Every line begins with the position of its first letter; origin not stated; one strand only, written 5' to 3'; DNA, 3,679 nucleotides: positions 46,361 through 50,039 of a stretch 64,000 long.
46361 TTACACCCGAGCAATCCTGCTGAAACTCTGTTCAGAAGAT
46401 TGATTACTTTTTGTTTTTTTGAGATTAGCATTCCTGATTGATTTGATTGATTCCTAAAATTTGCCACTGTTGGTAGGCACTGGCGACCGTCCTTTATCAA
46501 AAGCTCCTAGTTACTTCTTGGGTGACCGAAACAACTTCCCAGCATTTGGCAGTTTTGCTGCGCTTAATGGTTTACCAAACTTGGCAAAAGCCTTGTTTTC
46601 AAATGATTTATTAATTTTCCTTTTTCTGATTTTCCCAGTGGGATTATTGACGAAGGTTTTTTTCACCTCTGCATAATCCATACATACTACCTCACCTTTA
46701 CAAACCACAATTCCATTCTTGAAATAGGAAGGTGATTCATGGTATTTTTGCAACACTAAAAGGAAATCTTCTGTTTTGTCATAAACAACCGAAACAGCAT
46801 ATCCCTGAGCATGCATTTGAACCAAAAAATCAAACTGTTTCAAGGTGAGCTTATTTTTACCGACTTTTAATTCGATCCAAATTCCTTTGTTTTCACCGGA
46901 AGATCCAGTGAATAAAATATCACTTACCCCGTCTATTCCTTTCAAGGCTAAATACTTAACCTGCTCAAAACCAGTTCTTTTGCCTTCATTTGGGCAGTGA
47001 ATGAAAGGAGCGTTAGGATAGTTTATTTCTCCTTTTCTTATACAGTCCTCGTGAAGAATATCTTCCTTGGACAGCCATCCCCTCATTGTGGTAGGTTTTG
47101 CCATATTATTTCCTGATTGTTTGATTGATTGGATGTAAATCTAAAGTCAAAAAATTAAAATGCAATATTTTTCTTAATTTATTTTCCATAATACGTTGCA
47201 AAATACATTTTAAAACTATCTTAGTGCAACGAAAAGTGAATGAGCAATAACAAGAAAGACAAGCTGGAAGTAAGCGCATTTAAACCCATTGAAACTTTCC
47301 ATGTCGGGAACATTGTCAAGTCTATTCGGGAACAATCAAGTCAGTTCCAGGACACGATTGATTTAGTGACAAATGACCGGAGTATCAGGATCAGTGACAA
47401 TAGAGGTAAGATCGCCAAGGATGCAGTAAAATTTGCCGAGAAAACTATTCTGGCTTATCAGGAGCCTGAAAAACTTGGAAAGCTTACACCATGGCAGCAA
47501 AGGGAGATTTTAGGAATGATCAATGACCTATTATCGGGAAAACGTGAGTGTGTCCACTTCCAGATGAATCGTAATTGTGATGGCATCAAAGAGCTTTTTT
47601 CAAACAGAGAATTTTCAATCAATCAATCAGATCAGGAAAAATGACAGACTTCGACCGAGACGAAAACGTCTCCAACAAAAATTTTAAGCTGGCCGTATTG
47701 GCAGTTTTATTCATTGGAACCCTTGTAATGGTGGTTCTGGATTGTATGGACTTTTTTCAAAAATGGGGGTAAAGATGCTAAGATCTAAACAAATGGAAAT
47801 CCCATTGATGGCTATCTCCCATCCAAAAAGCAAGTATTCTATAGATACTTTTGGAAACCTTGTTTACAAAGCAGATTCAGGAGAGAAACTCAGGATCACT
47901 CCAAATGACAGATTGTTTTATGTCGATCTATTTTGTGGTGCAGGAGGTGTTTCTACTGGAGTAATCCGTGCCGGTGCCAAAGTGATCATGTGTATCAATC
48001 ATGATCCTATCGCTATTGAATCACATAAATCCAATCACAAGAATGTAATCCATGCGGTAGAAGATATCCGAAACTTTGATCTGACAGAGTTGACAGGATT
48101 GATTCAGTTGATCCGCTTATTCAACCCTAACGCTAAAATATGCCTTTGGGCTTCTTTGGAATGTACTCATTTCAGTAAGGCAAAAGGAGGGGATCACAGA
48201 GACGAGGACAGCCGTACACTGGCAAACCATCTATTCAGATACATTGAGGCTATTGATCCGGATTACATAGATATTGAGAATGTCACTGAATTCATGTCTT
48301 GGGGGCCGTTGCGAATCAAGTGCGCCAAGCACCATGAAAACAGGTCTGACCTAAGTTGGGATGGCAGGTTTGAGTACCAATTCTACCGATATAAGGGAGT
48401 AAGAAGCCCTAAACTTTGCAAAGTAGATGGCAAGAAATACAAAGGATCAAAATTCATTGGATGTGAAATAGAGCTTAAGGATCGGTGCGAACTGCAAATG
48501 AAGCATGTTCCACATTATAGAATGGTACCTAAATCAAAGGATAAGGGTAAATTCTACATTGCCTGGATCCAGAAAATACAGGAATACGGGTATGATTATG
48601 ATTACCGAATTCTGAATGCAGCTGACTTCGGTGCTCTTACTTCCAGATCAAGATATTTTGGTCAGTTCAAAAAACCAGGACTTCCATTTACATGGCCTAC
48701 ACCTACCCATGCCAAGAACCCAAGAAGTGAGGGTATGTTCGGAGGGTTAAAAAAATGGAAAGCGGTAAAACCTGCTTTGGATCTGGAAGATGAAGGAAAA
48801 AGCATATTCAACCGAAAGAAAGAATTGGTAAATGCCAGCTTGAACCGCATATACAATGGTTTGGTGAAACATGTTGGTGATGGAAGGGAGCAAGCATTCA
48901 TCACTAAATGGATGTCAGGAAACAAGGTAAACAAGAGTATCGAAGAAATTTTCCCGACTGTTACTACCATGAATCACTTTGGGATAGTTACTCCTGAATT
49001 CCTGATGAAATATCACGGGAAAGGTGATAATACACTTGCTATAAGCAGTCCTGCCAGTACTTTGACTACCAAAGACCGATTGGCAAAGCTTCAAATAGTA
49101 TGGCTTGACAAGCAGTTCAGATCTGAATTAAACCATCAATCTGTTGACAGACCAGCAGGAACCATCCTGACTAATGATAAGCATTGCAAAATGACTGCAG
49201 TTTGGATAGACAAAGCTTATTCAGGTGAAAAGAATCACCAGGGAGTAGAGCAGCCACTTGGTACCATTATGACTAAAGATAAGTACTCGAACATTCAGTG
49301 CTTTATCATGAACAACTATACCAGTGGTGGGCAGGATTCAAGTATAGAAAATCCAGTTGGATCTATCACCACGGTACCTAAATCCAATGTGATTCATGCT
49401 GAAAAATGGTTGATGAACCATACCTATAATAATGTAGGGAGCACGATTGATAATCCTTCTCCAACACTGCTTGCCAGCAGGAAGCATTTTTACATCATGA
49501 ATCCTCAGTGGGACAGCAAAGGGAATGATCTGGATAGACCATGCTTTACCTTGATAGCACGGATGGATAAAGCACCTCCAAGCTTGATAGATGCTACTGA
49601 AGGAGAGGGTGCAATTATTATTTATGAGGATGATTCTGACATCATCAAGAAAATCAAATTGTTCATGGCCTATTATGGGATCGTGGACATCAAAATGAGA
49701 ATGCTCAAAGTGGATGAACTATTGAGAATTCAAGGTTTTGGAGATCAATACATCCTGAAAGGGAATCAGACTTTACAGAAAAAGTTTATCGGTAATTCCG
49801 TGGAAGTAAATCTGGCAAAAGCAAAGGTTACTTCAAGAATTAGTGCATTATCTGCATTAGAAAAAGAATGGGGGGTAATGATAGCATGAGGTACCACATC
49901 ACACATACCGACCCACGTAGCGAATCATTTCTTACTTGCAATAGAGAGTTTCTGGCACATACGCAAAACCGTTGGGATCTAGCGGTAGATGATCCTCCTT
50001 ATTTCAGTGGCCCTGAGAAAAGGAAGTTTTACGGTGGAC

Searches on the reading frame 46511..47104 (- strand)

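Call 12: search_protein_families(library=phrogs, proteins=[window:46511-47104:-], max_evalue=0.01)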
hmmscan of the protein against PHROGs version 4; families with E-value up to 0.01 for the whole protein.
window:46511-47104:- (197 aa): 4 families
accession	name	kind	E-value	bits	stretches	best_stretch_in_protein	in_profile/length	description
phrog_824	-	unknown function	2.3e-21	77.9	1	6-131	58-184/265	-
phrog_5702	-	DNA, RNA and nucleotide metabolism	2.1e-07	31.9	1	59-112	6-58/70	Holliday junction resolvase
phrog_93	-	DNA, RNA and nucleotide metabolism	0.00097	18.9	1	56-125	379-445/613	endonuclease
phrog_36997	-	unknown function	0.0095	17.5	0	107-143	48-84/99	-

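Call 59: search_protein_families(library=pfam, proteins=[window:46511-47104:-], max_evalue=0.01)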
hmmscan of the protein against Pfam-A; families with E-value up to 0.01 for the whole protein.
window:46511-47104:- (197 aa): 0 families

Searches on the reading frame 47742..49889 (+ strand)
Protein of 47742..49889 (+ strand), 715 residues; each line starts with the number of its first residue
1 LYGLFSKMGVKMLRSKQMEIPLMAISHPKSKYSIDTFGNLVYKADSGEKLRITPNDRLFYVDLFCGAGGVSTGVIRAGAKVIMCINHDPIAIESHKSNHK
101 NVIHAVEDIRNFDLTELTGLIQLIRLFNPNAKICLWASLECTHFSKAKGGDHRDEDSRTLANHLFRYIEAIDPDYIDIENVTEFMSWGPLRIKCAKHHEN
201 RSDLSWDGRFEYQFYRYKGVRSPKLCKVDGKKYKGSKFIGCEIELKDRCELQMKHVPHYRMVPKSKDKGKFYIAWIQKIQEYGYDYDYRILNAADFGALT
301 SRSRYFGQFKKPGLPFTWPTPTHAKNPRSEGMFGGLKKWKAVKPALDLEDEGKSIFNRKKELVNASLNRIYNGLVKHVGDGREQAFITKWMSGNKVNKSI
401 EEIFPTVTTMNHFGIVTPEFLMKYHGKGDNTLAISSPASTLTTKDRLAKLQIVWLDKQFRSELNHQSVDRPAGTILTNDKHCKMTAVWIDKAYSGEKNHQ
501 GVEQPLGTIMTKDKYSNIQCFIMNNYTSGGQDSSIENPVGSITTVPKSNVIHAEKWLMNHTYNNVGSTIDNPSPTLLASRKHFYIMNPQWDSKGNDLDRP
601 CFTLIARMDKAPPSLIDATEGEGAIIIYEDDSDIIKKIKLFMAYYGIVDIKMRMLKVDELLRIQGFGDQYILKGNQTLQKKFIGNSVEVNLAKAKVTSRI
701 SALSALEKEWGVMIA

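Call 11: search_protein_families(library=pfam, proteins=[window:47742-49889:+], max_evalue=0.001)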
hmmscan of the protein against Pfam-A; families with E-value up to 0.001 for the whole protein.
window:47742-49889:+ (715 aa): 1 family
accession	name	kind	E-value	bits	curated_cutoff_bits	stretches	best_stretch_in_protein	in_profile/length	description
PF00145.23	DNA_methylase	-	1.2e-29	104.2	22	3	61-185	4-115/324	C-5 cytosine-specific DNA methylase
